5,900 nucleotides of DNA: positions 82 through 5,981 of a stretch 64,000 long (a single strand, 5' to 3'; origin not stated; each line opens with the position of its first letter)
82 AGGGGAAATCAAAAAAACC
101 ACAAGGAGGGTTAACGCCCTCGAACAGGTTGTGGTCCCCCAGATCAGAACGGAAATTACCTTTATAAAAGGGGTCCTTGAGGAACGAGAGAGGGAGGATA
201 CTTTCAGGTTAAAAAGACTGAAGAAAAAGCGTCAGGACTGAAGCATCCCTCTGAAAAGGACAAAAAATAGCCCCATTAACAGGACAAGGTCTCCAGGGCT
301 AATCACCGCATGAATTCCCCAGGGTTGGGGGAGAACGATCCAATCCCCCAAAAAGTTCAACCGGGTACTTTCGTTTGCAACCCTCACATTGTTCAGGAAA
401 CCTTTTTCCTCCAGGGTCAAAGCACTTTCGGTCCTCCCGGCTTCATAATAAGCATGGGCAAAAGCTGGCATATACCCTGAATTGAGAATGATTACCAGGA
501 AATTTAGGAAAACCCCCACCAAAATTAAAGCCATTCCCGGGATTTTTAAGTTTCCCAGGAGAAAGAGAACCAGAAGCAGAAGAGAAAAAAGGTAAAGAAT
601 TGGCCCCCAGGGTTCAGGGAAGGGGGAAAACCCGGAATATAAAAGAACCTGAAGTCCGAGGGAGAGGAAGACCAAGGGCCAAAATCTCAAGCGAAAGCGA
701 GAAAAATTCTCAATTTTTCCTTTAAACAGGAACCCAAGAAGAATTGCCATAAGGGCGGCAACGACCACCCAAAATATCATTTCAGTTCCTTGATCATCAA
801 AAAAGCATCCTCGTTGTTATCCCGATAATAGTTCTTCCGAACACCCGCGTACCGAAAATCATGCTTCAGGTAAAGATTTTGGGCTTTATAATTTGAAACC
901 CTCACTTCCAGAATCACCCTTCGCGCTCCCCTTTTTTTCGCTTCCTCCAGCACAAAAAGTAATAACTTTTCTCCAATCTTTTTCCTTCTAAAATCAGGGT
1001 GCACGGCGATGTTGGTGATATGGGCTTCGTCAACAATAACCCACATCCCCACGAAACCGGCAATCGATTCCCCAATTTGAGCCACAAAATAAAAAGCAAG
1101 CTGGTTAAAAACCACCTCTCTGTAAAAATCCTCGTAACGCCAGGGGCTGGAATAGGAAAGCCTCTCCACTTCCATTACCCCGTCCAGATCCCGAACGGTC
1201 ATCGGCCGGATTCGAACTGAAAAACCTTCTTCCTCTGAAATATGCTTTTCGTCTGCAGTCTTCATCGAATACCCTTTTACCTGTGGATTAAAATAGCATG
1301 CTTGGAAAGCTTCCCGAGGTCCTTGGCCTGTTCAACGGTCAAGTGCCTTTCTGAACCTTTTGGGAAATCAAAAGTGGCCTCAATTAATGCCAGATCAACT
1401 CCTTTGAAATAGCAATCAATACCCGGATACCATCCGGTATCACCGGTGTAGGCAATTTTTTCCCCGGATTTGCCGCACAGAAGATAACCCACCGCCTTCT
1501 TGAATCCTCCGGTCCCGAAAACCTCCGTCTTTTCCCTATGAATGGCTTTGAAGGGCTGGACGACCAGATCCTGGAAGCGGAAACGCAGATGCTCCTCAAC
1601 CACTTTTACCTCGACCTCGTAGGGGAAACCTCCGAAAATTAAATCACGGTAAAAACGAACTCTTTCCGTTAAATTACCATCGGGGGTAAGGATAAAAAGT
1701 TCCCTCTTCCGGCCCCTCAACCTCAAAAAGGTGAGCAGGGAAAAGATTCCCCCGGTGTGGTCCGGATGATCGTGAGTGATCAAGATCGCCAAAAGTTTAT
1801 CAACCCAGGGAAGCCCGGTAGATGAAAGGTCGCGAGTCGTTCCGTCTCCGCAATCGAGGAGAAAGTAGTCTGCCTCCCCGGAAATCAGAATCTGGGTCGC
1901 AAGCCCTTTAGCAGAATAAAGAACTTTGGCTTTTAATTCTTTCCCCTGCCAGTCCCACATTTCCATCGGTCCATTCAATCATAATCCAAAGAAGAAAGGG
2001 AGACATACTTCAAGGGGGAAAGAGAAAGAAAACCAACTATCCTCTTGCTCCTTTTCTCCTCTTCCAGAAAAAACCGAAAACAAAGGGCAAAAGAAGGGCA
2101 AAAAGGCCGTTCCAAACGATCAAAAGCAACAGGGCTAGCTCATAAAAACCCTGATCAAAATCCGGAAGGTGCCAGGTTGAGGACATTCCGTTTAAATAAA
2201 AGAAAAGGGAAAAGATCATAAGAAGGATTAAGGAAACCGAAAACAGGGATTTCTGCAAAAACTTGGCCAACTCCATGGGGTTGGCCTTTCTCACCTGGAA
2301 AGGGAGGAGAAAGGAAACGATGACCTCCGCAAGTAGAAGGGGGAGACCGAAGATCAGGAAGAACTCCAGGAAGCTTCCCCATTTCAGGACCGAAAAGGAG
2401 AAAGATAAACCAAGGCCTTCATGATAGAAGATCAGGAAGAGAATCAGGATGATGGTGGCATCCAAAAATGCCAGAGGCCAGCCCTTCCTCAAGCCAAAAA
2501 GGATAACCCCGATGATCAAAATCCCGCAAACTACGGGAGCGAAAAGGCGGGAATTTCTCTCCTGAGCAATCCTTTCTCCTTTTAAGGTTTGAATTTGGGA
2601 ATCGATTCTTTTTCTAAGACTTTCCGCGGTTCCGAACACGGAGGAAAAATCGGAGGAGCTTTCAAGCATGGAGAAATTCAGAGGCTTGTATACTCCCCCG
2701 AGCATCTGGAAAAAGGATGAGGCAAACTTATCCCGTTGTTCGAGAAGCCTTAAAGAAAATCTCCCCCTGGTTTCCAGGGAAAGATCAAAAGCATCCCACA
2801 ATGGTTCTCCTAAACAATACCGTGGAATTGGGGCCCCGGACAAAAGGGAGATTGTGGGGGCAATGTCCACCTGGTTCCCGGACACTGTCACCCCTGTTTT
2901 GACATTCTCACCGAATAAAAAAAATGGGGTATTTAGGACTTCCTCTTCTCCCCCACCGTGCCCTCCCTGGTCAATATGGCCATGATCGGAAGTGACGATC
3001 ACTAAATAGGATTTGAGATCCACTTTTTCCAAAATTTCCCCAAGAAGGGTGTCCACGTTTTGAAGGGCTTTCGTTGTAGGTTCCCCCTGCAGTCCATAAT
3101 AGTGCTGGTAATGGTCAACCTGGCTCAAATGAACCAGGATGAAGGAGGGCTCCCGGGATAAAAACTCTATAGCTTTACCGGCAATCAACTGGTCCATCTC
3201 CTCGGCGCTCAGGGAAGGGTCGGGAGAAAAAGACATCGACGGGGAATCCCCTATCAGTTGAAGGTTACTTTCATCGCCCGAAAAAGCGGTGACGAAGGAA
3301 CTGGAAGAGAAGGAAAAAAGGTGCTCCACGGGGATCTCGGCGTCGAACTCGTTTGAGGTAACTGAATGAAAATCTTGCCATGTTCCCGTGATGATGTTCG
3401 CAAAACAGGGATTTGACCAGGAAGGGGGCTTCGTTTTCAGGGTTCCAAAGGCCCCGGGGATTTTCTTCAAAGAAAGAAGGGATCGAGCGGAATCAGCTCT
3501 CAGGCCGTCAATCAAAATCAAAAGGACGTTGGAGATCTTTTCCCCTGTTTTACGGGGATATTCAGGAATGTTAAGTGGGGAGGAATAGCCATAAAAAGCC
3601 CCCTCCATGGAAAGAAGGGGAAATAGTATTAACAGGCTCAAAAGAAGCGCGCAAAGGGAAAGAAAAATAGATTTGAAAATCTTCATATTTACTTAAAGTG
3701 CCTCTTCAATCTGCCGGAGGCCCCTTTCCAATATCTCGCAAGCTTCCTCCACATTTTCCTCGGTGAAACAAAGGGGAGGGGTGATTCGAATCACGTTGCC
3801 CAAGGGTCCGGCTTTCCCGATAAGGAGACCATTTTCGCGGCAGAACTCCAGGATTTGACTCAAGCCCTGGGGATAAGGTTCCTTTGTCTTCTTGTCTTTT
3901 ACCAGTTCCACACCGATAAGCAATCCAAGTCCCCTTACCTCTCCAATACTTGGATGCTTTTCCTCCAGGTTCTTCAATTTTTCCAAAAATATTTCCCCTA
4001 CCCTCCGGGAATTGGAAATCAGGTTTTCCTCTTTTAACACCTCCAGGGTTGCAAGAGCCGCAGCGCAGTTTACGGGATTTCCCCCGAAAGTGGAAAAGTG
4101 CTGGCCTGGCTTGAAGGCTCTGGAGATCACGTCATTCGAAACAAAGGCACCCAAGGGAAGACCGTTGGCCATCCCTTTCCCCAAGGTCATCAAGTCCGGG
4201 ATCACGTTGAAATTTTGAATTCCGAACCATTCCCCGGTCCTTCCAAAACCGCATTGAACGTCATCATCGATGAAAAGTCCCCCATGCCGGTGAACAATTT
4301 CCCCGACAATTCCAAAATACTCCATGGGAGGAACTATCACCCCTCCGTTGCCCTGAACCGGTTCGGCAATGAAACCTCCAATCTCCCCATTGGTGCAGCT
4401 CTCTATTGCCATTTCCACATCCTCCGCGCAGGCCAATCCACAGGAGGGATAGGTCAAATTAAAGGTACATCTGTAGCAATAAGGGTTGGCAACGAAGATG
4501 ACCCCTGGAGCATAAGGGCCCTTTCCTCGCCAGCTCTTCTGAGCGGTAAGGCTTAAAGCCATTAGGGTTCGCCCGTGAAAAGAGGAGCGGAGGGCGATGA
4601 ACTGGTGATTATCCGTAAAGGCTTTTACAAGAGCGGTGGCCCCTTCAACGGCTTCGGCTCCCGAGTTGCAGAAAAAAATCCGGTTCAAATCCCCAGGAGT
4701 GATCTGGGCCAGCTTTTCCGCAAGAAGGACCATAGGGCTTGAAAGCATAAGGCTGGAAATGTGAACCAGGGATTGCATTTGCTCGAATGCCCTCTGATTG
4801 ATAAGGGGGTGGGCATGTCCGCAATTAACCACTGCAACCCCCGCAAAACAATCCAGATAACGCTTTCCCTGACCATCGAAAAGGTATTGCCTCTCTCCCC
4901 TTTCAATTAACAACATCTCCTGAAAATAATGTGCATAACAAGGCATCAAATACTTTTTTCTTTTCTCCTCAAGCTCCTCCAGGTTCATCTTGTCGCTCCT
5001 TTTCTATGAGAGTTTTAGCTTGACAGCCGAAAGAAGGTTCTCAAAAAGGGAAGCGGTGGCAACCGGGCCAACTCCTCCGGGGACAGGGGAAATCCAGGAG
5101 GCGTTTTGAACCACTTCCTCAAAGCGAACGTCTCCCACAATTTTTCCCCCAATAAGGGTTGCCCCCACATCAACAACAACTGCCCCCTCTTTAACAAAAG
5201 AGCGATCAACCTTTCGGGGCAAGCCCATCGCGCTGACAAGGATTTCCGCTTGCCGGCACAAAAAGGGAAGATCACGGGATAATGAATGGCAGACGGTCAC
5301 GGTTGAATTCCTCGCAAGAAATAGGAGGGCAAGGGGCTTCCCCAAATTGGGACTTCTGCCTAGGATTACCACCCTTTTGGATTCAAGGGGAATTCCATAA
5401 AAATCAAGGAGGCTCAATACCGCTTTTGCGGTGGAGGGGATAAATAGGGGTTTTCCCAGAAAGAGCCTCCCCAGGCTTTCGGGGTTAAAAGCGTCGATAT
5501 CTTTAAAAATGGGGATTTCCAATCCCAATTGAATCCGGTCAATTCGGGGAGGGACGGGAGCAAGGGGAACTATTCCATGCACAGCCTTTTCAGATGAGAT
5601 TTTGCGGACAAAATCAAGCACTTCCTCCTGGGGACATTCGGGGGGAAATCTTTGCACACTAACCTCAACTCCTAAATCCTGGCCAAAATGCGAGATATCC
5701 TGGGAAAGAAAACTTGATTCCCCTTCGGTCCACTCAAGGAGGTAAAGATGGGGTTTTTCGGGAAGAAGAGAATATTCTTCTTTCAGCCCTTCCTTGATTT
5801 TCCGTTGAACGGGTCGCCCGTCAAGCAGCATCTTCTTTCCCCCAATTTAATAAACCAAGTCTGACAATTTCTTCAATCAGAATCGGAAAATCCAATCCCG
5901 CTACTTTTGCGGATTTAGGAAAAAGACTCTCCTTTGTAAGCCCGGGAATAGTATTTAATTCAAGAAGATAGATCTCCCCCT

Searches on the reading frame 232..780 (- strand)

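Call 63: search_protein_families(library=pfam, proteins=[window:232-780:-], max_evalue=0.000001)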
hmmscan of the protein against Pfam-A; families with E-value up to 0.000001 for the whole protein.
window:232-780:- (182 aa): 1 family
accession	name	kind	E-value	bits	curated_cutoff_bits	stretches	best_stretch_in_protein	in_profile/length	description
PF17248.7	DUF5317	-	1.5e-32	113.1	25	1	29-175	2-150/151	Family of unknown function (DUF5317)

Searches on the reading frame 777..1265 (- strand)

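Call 63: search_protein_families(library=pfam, proteins=[window:777-1265:-], max_evalue=0.000001)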
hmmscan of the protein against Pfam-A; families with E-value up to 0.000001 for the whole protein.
window:777-1265:- (162 aa): 3 families
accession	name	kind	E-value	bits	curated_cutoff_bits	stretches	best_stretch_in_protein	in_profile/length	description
PF00583.31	Acetyltransf_1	-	2.1e-21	76.8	20.7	1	30-137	4-116/116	Acetyltransferase (GNAT) family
PF13508.13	Acetyltransf_7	-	5.1e-16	59.3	27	1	58-138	4-83/84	Acetyltransferase (GNAT) domain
PF13673.13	Acetyltransf_10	-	8.7e-13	48.8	23.6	1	44-141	19-111/128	Acetyltransferase (GNAT) domain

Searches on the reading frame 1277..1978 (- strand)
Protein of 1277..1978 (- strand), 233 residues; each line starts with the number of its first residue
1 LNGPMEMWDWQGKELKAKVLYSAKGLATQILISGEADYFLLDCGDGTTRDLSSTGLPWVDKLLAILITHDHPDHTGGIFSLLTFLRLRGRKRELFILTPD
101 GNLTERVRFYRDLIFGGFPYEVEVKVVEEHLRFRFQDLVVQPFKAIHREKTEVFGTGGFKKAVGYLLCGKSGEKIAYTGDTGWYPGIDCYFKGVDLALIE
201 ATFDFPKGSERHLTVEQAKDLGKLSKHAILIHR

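Call 63: search_protein_families(library=pfam, proteins=[window:1277-1978:-], max_evalue=0.000001)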
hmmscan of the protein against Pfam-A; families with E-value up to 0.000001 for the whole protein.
window:1277-1978:- (233 aa): 2 families
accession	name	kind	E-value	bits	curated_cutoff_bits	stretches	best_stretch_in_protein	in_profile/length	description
PF12706.13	Lactamase_B_2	-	3.6e-18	66.3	27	1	39-221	3-186/200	Beta-lactamase superfamily domain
PF00753.33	Lactamase_B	-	8.2e-07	29.6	22.7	0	29-184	8-153/196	Metallo-beta-lactamase superfamily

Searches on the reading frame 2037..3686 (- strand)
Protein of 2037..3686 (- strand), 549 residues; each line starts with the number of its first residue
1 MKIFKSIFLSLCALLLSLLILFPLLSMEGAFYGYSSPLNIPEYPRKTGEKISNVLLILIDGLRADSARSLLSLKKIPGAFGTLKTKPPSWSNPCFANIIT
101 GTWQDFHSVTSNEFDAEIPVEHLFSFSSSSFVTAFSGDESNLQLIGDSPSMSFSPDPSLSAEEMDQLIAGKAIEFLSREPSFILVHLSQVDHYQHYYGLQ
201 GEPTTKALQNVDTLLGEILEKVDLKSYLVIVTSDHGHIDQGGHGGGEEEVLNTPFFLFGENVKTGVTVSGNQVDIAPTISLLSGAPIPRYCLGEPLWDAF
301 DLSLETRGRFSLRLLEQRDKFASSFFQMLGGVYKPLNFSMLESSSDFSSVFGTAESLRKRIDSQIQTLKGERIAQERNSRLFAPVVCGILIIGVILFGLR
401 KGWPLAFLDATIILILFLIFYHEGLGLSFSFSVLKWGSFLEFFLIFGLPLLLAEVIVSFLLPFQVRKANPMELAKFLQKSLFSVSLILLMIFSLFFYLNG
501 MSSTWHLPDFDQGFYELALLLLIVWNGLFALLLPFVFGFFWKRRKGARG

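Call 62: search_protein_families(library=pfam, proteins=[window:2037-3686:-], max_evalue=0.000001)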
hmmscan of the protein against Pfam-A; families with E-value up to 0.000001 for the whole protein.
window:2037-3686:- (549 aa): 3 families
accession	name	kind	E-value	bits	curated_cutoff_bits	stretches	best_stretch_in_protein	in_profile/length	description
PF01663.27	Phosphodiest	-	9.9e-16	58.7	23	1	173-238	157-222/342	Type I phosphodiesterase / nucleotide pyrophosphatase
PF01676.23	Metalloenzyme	-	7.3e-09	35.9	24.3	1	161-265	127-228/252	Metalloenzyme superfamily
PF00884.28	Sulfatase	-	3.9e-07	30.1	25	0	157-282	141-298/301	Sulfatase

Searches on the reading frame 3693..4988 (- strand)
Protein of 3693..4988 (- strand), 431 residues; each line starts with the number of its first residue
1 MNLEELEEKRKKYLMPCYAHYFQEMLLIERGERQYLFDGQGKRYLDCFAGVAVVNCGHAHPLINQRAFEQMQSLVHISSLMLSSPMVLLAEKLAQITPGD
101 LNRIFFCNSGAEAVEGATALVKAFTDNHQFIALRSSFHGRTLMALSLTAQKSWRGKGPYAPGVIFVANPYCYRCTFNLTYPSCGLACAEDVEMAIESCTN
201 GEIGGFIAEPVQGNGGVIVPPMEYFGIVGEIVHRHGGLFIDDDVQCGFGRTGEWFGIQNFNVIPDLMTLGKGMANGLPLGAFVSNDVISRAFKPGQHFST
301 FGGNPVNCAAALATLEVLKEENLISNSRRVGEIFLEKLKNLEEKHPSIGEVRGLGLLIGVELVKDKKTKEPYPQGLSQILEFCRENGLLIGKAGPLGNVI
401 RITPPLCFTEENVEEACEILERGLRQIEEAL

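Call 62: search_protein_families(library=pfam, proteins=[window:3693-4988:-], max_evalue=0.000001)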
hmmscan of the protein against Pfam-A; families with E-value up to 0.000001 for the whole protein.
window:3693-4988:- (431 aa): 1 family
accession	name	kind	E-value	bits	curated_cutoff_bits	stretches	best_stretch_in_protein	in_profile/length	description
PF00202.27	Aminotran_3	-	5.5e-111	371.6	30.5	1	25-422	10-401/403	Aminotransferase class-III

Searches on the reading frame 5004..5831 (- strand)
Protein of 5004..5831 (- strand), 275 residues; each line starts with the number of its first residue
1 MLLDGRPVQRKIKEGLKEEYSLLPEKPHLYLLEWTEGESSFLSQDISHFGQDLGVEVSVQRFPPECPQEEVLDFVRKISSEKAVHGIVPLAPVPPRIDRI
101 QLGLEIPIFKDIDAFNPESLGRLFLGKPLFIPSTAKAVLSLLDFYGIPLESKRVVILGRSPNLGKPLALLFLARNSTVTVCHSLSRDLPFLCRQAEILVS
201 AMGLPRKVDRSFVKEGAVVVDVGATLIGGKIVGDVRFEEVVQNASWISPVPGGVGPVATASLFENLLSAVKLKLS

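Call 62: search_protein_families(library=pfam, proteins=[window:5004-5831:-], max_evalue=0.000001)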
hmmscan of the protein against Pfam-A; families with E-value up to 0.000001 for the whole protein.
window:5004-5831:- (275 aa): 2 families
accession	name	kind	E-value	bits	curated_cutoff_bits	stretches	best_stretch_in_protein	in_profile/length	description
PF02882.25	THF_DHG_CYH_C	-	2.8e-54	183.2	27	1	117-271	2-157/160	Tetrahydrofolate dehydrogenase/cyclohydrolase, NAD(P)-binding domain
PF00763.28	THF_DHG_CYH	-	1.1e-11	45.4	32.8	1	3-113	1-115/115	Tetrahydrofolate dehydrogenase/cyclohydrolase, catalytic domain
